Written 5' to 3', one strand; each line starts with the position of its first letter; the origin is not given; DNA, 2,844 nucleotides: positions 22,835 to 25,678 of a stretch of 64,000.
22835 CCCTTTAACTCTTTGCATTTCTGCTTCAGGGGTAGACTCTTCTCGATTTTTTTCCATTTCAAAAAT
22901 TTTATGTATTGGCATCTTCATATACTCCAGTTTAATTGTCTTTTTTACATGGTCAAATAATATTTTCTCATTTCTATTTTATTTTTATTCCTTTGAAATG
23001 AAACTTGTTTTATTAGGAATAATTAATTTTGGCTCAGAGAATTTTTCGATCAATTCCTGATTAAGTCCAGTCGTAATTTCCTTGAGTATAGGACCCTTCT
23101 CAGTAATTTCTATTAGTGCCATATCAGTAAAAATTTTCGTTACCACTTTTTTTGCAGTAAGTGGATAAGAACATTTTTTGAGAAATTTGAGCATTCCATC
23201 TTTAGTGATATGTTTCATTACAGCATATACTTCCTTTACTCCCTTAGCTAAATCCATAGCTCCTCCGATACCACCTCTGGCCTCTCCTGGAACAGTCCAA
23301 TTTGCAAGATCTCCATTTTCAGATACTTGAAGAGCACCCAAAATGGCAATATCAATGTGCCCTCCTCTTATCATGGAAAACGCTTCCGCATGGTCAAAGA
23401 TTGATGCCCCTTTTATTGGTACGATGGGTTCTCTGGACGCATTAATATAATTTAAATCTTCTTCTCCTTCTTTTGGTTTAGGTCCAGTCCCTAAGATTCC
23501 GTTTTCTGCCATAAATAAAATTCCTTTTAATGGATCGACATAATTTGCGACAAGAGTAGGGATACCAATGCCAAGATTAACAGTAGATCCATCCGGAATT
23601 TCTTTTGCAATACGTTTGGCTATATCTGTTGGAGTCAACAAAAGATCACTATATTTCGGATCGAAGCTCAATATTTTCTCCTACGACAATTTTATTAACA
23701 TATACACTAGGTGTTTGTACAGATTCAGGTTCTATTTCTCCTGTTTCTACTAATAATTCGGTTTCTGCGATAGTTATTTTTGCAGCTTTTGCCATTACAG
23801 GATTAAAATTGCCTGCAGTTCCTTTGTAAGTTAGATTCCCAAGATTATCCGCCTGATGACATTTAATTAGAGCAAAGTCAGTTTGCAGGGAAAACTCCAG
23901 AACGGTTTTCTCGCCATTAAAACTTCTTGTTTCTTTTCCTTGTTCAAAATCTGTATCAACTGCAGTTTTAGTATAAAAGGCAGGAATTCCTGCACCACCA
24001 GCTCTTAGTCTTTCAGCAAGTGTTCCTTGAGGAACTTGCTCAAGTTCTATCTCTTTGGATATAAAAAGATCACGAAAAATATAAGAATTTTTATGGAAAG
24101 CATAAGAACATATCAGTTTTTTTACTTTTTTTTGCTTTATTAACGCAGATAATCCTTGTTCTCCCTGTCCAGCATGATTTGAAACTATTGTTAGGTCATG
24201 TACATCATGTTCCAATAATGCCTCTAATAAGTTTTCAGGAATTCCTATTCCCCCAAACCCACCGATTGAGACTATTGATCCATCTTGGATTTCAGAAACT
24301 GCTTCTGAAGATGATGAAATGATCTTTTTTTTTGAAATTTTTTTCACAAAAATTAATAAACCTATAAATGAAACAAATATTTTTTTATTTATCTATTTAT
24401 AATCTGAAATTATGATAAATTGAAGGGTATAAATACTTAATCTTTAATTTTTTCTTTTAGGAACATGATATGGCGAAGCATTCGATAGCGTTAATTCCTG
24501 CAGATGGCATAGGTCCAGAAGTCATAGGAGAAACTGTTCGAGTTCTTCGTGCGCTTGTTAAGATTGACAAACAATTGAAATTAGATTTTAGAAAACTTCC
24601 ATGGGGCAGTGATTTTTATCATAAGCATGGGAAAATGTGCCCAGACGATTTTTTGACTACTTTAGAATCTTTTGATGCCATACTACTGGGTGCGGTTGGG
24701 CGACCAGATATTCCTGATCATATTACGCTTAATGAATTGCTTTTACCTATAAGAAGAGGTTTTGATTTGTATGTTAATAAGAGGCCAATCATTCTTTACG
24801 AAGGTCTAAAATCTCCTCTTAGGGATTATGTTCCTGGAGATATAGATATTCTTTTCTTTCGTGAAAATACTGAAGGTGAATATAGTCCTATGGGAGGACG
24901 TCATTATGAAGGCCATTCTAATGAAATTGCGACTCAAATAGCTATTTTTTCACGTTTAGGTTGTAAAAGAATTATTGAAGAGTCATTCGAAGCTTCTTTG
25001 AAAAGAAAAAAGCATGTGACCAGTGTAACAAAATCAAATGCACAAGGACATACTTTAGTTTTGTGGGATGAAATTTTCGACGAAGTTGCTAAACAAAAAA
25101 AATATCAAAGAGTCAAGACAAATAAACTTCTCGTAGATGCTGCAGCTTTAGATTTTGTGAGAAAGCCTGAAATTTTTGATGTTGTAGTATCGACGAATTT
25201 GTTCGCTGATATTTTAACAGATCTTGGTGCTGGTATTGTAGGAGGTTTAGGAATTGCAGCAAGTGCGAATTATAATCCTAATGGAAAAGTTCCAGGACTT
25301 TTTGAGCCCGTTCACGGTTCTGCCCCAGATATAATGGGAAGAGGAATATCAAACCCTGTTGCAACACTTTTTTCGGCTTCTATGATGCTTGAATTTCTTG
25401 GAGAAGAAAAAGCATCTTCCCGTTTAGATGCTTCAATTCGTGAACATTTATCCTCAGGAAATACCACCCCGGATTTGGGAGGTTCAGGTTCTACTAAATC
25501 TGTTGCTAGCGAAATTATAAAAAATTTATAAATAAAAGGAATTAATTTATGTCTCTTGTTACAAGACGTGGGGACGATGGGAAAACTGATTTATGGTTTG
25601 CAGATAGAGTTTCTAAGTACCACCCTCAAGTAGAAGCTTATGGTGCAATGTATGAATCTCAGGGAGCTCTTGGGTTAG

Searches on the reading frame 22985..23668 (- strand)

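Call 33: search_protein_families(library=pfam, proteins=[window:22985-23668:-])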
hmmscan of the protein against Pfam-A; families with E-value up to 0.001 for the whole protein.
window:22985-23668:- (227 aa): 1 family
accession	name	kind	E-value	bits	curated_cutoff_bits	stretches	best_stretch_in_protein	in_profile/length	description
PF01144.29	CoA_trans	-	8.8e-38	130.3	23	1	15-200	3-207/217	Coenzyme A transferase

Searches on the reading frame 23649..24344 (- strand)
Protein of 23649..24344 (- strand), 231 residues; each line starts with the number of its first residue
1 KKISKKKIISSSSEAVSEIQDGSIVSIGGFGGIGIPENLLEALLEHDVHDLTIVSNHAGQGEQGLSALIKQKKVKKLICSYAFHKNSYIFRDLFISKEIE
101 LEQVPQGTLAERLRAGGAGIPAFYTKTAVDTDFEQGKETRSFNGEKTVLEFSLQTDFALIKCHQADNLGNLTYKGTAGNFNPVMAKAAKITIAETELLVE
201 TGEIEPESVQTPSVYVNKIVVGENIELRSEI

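Call 33: search_protein_families(library=pfam, proteins=[window:23649-24344:-])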
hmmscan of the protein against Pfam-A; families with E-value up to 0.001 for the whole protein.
window:23649-24344:- (231 aa): 1 family
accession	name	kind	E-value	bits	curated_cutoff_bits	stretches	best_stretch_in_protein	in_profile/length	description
PF01144.29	CoA_trans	-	2.2e-65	220.5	23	1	12-221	4-216/217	Coenzyme A transferase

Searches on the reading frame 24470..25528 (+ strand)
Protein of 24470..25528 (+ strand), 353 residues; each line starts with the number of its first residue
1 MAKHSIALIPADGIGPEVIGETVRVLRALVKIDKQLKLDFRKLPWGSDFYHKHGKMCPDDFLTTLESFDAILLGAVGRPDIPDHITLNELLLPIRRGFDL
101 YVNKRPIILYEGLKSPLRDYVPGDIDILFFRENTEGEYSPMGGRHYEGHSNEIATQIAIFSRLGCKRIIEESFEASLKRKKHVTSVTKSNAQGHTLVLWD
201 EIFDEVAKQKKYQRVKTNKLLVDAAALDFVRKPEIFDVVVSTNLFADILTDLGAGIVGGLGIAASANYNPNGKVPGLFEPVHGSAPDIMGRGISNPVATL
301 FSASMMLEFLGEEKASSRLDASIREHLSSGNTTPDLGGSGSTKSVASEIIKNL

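Call 33: search_protein_families(library=pfam, proteins=[window:24470-25528:+])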
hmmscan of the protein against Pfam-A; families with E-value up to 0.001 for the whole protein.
window:24470-25528:+ (353 aa): 1 family
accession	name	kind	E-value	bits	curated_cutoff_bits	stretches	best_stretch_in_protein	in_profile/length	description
PF00180.25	Iso_dh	-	6.7e-88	295.7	27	1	6-347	2-346/348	Isocitrate/isopropylmalate dehydrogenase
